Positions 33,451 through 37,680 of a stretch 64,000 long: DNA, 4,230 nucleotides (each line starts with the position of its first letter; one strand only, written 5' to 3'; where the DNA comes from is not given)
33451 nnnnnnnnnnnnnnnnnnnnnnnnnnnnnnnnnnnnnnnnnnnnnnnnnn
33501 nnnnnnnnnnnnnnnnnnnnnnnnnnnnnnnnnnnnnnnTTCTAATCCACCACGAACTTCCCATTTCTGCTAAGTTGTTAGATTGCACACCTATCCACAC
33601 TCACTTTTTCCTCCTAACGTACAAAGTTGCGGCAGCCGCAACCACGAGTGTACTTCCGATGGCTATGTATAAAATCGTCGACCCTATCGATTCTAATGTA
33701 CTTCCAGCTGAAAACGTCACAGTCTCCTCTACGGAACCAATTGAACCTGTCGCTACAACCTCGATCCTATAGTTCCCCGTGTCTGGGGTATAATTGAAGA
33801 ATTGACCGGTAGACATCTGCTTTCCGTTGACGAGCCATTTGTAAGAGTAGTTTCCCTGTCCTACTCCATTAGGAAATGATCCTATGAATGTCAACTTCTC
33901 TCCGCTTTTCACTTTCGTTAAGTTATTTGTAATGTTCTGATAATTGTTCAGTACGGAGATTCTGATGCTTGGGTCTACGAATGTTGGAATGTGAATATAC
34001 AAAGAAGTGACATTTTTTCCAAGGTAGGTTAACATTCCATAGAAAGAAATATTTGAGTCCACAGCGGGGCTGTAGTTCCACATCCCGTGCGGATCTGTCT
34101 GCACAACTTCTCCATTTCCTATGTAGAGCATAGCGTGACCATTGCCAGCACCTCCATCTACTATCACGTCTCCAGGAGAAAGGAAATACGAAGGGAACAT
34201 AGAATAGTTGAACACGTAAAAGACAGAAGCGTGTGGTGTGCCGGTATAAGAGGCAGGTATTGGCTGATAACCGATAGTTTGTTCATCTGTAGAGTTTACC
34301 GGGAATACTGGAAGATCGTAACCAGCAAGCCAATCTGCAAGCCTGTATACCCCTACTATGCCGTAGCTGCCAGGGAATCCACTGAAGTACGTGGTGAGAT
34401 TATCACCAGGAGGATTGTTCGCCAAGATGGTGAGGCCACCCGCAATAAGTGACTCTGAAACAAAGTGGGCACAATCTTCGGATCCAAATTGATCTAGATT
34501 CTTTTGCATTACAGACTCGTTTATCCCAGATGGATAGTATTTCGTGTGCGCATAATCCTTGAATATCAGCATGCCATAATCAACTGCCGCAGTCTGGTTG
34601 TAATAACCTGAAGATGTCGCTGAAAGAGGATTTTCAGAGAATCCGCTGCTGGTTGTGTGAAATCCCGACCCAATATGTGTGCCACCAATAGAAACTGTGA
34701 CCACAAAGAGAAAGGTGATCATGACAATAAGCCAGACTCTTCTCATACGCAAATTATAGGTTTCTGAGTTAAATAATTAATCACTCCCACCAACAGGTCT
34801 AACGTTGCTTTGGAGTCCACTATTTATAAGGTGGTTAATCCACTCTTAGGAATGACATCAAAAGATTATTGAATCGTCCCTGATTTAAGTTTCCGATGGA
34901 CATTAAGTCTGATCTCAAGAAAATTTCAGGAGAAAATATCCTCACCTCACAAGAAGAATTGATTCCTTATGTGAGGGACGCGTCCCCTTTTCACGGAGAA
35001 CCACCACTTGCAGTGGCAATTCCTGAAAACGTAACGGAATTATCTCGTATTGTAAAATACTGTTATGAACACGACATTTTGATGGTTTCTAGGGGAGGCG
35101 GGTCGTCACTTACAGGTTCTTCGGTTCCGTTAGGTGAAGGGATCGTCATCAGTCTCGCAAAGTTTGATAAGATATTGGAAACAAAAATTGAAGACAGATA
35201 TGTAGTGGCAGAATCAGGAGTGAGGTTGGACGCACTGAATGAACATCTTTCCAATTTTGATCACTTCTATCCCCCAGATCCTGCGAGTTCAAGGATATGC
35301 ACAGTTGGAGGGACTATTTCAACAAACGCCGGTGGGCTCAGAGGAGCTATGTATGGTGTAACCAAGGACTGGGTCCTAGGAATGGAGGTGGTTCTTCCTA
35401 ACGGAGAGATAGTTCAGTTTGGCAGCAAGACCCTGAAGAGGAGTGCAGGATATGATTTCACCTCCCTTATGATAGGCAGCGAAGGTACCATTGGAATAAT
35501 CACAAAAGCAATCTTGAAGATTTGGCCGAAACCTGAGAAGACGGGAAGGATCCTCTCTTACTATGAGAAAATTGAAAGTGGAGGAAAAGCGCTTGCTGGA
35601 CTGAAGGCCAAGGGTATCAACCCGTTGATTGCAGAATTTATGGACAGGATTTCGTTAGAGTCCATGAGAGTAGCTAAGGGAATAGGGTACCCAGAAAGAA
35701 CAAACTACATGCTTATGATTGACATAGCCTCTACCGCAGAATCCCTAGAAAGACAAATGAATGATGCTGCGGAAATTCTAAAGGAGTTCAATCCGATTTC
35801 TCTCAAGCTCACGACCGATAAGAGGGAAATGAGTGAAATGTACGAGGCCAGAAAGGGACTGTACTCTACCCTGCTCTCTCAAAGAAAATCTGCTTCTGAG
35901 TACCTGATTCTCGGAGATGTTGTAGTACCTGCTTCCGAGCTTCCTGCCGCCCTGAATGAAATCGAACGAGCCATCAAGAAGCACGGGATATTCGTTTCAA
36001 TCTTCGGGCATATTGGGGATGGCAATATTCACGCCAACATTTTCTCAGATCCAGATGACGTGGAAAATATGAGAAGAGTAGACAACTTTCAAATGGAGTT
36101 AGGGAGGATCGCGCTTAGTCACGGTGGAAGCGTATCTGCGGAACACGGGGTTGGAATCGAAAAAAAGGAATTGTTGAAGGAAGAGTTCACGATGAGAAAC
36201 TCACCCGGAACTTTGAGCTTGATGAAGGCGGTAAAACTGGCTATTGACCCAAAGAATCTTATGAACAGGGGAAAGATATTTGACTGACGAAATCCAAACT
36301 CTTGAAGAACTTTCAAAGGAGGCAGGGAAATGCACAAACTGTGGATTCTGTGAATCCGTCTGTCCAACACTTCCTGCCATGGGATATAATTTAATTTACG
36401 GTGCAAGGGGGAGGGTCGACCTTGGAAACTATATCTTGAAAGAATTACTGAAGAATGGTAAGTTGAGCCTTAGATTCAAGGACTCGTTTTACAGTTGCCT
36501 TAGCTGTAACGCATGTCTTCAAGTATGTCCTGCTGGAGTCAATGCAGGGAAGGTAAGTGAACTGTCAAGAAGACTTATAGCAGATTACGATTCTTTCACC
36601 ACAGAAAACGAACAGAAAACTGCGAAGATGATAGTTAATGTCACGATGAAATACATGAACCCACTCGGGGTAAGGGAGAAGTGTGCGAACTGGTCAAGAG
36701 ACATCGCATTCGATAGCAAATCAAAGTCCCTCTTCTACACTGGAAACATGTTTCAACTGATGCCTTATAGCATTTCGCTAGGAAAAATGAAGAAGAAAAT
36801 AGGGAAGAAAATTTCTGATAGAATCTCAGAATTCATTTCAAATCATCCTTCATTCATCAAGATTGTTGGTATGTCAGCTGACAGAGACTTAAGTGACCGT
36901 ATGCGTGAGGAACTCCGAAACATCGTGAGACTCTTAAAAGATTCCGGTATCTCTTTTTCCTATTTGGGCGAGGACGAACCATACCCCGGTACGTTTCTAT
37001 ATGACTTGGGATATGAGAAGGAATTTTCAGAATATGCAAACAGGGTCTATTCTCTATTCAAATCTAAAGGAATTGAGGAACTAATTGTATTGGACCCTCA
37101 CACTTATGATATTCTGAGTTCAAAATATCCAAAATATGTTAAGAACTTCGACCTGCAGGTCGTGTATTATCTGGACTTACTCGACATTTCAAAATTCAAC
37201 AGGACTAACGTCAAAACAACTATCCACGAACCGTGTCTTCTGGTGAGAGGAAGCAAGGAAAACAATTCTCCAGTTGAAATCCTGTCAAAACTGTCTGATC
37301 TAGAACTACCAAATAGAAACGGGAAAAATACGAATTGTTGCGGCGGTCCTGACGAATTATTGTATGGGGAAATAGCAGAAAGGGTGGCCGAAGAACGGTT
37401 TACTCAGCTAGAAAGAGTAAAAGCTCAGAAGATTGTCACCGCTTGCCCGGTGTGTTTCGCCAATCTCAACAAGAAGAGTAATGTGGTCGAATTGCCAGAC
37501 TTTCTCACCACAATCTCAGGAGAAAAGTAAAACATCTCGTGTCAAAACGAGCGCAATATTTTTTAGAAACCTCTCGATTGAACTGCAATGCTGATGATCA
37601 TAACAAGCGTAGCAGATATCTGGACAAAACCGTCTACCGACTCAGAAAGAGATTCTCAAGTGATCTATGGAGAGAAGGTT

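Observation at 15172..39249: Contiguous ~24-kb island for scavenging and catabolism of bacterial peptidoglycan in an archaeal-looking genome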

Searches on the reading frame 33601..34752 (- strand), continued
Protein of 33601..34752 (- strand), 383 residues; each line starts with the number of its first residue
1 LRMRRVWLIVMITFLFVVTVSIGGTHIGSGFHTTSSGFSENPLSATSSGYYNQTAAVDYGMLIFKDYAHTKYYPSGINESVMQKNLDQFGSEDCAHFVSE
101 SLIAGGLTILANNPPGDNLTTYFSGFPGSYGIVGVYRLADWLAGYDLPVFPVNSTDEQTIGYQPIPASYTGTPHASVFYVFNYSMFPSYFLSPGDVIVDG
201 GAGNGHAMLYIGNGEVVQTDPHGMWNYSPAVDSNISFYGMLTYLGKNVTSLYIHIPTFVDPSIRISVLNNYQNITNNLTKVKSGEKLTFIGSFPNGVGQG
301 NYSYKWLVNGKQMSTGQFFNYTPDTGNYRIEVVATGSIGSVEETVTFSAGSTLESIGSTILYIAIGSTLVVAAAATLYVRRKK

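Call 59: find_encoding_contigs(protein=P0150, flank=10000, max_places=1)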
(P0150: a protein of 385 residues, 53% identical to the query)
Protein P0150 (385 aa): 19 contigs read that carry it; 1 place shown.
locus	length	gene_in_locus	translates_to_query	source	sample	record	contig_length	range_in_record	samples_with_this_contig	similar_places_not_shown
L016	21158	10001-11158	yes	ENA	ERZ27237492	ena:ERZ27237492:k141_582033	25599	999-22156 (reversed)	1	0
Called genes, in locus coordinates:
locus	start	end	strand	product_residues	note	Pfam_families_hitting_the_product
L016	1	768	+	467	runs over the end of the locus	PF00933:Glyco_hydro_3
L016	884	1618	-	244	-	-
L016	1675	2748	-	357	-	PF02746:MR_MLE_N, PF13378:MR_MLE_C, PF07476:MAAL_C (faint)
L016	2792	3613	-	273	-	PF13580:SIS_2, PF22645:GKRP_SIS_N, PF01380:SIS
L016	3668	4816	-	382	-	PF07969:Amidohydro_3 (faint), PF01979:Amidohydro_1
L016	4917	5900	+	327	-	PF01380:SIS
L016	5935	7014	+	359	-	PF00144:Beta-lactamase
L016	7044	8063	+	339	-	PF01869:BcrAD_BadFG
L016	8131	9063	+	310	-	PF01244:Peptidase_M19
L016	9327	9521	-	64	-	-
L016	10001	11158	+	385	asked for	-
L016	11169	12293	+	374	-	PF02113:Peptidase_S13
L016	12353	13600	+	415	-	PF00278:Orn_DAP_Arg_deC, PF02784:Orn_Arg_deC_N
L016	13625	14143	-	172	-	PF02698:DUF218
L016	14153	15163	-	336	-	PF00005:ABC_tran, PF08352:oligo_HPY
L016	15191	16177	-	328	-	PF00005:ABC_tran, PF13304:AAA_21 (weak), PF08352:oligo_HPY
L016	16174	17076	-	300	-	PF12911:OppC_N (weak), PF00528:BPD_transp_1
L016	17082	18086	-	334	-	PF00528:BPD_transp_1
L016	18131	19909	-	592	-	PF00496:SBP_bac_5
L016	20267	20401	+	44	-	-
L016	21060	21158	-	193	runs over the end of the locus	-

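Call 74: search_protein_families(library=pfam, proteins=[L016:884-1618:-, L014:17068-18030:-], max_evalue=0.1)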
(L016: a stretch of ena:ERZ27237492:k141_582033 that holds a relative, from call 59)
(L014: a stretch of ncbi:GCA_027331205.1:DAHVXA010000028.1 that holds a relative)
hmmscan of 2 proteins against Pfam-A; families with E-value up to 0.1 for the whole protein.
L016:884-1618:- (244 aa): 1 family
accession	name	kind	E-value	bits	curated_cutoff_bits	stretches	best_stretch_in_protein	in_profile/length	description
PF13230.11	GATase_4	-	1.7e-05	24.3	23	1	35-118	25-113/272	Glutamine amidotransferases class-II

L014:17068-18030:- (320 aa): 0 families

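Call 83: search_protein_representatives(alignment_id=A1)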
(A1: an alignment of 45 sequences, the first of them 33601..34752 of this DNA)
Query: 45 sequences, 391 profile positions. Proteins with E-value up to 0.001 (for the whole library): 202; up to 1e-10: 37; up to 1e-30: 5. The best 150 are listed.
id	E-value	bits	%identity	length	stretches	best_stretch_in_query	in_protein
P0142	7.9e-171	584.6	-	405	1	7-390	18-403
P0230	1.4e-44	168.9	-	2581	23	304-361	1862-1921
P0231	5.5e-40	153.8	-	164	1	229-389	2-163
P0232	9.8e-40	153.0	-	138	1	252-390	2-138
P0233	3.7e-32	128.0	-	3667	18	297-334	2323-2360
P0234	7.6e-26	107.2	-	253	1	284-389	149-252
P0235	3.0e-25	105.3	-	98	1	8-104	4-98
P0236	6.5e-23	97.6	-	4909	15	298-355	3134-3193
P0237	4.8e-21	91.4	-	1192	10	304-365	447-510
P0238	8.3e-20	87.4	-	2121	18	304-356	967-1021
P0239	9.2e-20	87.2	-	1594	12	295-362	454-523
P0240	1.4e-18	83.3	-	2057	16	294-367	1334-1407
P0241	3.0e-17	78.9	-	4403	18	304-367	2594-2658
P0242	1.1e-16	77.1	-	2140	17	293-358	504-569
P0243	1.1e-16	77.0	-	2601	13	284-340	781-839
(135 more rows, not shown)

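Call 86: fold_search(model_id=the predicted structure, library=viral)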
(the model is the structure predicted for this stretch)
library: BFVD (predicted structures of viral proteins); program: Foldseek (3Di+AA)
matches with E <= 10: 911; with E <= 0.001: 14
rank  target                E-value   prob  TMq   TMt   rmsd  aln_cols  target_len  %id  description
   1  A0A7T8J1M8            6.8e-05  1.00  0.19  0.07  20.1       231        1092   15  (no name in the UniProt tables at hand)
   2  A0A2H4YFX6            8.1e-05  1.00  0.20  0.72   3.2       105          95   22  Head outer capsid protein [Citrobacter phage CF1 ERZ-2017]
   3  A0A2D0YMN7            9.6e-05  1.00  0.20  0.15   7.2       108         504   20  Ig-like domain-containing protein [Vibrio phage JSF9]
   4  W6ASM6                1.5e-04  1.00  0.19  0.46   3.4       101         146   21  Putative split head outer capsid protein [Enterobacter phage PG7]
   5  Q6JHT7                2.7e-04  1.00  0.18  0.23  14.8       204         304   17  CD2 homolog [African swine fever virus]
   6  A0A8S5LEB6            3.2e-04  0.98  0.18  0.05  22.0       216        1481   16  Chitinase [Myoviridae sp. ctBDS4]
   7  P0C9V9                3.4e-04  0.97  0.19  0.19  18.2       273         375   11  CD2 homolog [African swine fever virus (isolate Tick/Malawi/Lil 20-1/1983)]
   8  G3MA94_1              3.4e-04  0.72  0.13  0.05  23.9       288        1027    9  Gp353 [Bacillus phage G]
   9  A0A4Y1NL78            4.1e-04  1.00  0.19  0.20   3.4       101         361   20  Highly immunogenic outer capsid protein [Acinetobacter phage AM101]
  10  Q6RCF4                4.1e-04  1.00  0.20  0.11  15.2       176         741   16  Ig-like domain-containing protein [Vibrio phage VP2]
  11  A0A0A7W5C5            7.7e-04  1.00  0.18  0.35   7.1       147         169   16  CD2 homolog (Fragment) [African swine fever virus]
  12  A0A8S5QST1            7.7e-04  0.98  0.19  0.14  18.8       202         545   11  Uncharacterized protein [Podoviridae sp. ctKS020]
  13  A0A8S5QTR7            8.6e-04  1.00  0.16  0.15  16.2       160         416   11  receptor protein-tyrosine kinase [Siphoviridae sp. ct5co22]
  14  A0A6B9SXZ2            9.1e-04  1.00  0.19  0.08  15.2       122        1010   17  Highly immunogenic outer capsid protein [Acinetobacter phage vB_AbaM_PhT2]
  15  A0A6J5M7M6            1.1e-03  0.98  0.19  0.15  16.2       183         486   14  Ig-like domain-containing protein [uncultured Caudovirales phage]
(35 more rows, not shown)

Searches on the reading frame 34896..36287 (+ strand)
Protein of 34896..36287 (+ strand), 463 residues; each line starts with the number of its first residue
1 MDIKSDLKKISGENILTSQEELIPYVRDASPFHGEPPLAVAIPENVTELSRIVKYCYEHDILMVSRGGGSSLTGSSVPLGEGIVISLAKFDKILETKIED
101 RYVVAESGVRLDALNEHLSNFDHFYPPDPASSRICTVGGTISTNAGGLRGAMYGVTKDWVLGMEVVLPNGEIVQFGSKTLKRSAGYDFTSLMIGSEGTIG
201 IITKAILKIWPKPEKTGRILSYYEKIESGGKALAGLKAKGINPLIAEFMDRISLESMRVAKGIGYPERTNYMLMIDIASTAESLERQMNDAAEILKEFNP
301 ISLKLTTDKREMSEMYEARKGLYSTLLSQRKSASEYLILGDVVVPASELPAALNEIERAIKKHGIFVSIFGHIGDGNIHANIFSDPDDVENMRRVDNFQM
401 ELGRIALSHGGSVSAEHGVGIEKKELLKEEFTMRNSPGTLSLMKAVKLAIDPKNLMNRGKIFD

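Call 4: search_protein_families(library=pfam, proteins=[window:34896-36287:+], max_evalue=0.001)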
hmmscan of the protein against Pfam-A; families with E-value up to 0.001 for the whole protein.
window:34896-36287:+ (463 aa): 2 families
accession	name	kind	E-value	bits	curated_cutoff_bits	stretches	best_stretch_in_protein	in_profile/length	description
PF02913.24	FAD-oxidase_C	-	2.8e-55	188.2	21.2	1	213-461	2-248/248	FAD linked oxidases, C-terminal domain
PF01565.28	FAD_binding_4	-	3.6e-41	140.5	26.4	1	37-175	1-138/139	FAD binding domain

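Call 6: search_protein_families(library=ncbifam, proteins=[window:34896-36287:+], max_evalue=0.001)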
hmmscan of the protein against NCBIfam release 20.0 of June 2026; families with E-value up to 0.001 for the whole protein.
window:34896-36287:+ (463 aa): 11 families
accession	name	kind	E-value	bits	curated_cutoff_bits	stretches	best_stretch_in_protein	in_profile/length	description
TIGR00387.1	glcD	equivalog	3.1e-122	408.4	567.9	1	40-460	1-413/413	glycolate oxidase subunit GlcD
NF008408.0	PRK11230.1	equivalog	7.2e-78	262.2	897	1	8-460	27-470/499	glycolate oxidase subunit GlcD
NF049975.1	2HglutDHaseYdiJ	equivalog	1.7e-38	132.1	1350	2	36-174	51-191/1018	D-2-hydroxyglutarate dehydrogenase YdiJ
NF008439.0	PRK11282.1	equivalog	3.7e-26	91.8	284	1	51-219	13-180/358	glycolate oxidase subunit GlcE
NF053785.1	DcplphribOxDprE1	equivalog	6.4e-11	42.1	500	1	45-209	23-180/449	decaprenylphosphoryl-beta-D-ribose oxidase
NF008387.0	PRK11183.1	equivalog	9e-09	34.4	391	1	4-147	12-160/570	D-lactate dehydrogenase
TIGR01678.1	FAD_lactone_ox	subfamily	1.3e-08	34.2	396.8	1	37-212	15-181/438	sugar 1,4-lactone oxidase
TIGR01679.1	bact_FAD_ox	subfamily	1.1e-06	27.8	292.25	1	37-206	12-169/419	FAD-linked oxidoreductase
TIGR01677.1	pln_FAD_oxido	subfamily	2.1e-06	26.5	383.1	1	40-212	37-214/560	FAD-dependent oxidoreductase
NF010480.0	PRK13905.1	equivalog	2.7e-06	26.5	259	1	40-209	37-192/303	UDP-N-acetylmuramate dehydrogenase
TIGR01676.1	GLDHase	equivalog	4.5e-06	25.8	458.25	1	41-174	66-195/541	L-galactonolactone dehydrogenase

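Call 75: find_encoding_contigs(protein=window:34896-36287:+, flank=3000, max_places=4)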
Protein window:34896-36287:+ (463 aa): no gene with exactly this product is on record in the collection.

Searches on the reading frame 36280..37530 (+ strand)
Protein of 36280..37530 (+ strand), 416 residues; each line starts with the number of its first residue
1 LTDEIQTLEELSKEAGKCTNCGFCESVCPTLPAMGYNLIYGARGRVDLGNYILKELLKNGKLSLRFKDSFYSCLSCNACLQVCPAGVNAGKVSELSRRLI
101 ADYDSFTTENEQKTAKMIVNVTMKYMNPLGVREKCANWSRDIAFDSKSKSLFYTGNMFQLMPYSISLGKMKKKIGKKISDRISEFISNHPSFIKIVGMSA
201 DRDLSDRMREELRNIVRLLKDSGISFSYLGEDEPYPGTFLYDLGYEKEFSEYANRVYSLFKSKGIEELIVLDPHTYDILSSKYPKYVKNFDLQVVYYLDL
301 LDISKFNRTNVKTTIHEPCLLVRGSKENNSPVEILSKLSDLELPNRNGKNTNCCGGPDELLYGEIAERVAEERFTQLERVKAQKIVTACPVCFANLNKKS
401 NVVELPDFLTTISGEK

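Call 4: search_protein_families(library=pfam, proteins=[window:36280-37530:+], max_evalue=0.001)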
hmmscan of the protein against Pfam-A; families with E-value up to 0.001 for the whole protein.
window:36280-37530:+ (416 aa): 12 families
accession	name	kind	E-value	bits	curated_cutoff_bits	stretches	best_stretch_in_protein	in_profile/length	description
PF13183.11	Fer4_8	-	1.6e-12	48.2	27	1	15-87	2-68/68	4Fe-4S dicluster domain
PF02754.22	CCG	-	4.6e-11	43.1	20.6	1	314-396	2-84/85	Cysteine-rich domain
PF13237.11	Fer4_10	-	1e-07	32.2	25.5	0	72-95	8-22/53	4Fe-4S dicluster domain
PF12838.12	Fer4_7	-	9.6e-07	29.6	27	1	17-87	1-52/52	4Fe-4S dicluster domain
PF13534.11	Fer4_17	-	3.8e-06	27.8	22.2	0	10-29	38-57/61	4Fe-4S dicluster domain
PF13484.11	Fer4_16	-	6.7e-06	27.2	30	0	73-111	2-36/66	4Fe-4S double cluster binding domain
PF13746.11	Fer4_18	-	1e-05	26.1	27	0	61-88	49-76/114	4Fe-4S dicluster domain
PF13187.11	Fer4_9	-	1.2e-05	25.7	27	1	17-86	1-50/52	4Fe-4S dicluster domain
PF12797.12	Fer4_2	-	2e-05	24.7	24.5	1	14-30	6-22/22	4Fe-4S binding domain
PF00037.32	Fer4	-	2.7e-05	24.2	21.1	1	16-30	6-20/24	4Fe-4S binding domain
PF14697.11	Fer4_21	-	0.00016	22.2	35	0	14-30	37-53/59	4Fe-4S dicluster domain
PF12837.12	Fer4_6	-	0.00038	20.7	25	0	15-30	6-21/24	4Fe-4S binding domain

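Call 6: search_protein_families(library=ncbifam, proteins=[window:36280-37530:+], max_evalue=0.001)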
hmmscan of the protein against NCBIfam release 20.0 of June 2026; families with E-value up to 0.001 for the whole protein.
window:36280-37530:+ (416 aa): 25 families
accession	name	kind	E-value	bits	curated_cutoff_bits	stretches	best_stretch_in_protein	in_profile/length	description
NF004898.0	PRK06259.1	equivalog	7.4e-24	84.2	385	2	207-398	275-465/488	fumarate reductase (CoM/CoB) subunit TfrB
NF008434.0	PRK11274.1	equivalog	3e-22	79.1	333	2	15-107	22-109/409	glycolate oxidase subunit GlcF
NF045670.1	quin_L_LdhH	equivalog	2.3e-19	69.2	800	1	10-396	298-685/706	L-lactate dehydrogenase (quinone) large subunit LdhH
NF008369.0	PRK11168.1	equivalog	1.3e-11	44.1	278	1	287-402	268-386/401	anaerobic glycerol-3-phosphate dehydrogenase subunit C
NF045724.1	ferredox_TmcB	equivalog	1.4e-08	33.7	735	1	15-115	40-142/430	electron transfer complex ferredoxin TmcB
NF045663.1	diclust_near_Sec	equivalog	1.4e-08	33.3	530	0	245-400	469-622/759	pyridine nucleotide-disulfide oxidoreductase/dicluster-binding protein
NF045796.1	DsrK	equivalog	1.6e-08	33.6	400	0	305-394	316-411/453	sulfate reduction electron transfer complex DsrMKJOP subunit DsrK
TIGR01971.1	NuoI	subfamily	3.6e-07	29.8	113.05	0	11-31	76-96/121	NADH-quinone oxidoreductase, chain I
NF041890.1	hdrC_Methbact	equivalog_domain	4.3e-07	29.7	270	1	14-99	27-100/192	ferredoxin:CoB-CoM heterodisulfide reductase subunit HdrC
NF009226.0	PRK12576.1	equivalog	4.5e-06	26.2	344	1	16-116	154-252/317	succinate dehydrogenase/fumarate reductase iron-sulfur subunit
NF040864.1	HgcB_ferredoxin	equivalog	2.3e-05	24.2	99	0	9-30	7-28/93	mercury methylation ferredoxin HgcB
TIGR03290.1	CoB_CoM_SS_C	equivalog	3.7e-05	23.8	160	1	17-121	3-95/144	CoB--CoM heterodisulfide reductase subunit C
NF043039.1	HgcAB_like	equivalog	3.8e-05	23.4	285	0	64-89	293-318/350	HgcAB-like fusion protein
NF004616.0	PRK05950.1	subfamily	4e-05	22.9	228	1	6-96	135-229/238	succinate dehydrogenase iron-sulfur subunit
TIGR00384.1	dhsB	subfamily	4.9e-05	22.9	88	1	10-91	132-216/222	succinate dehydrogenase and fumarate reductase iron-sulfur protein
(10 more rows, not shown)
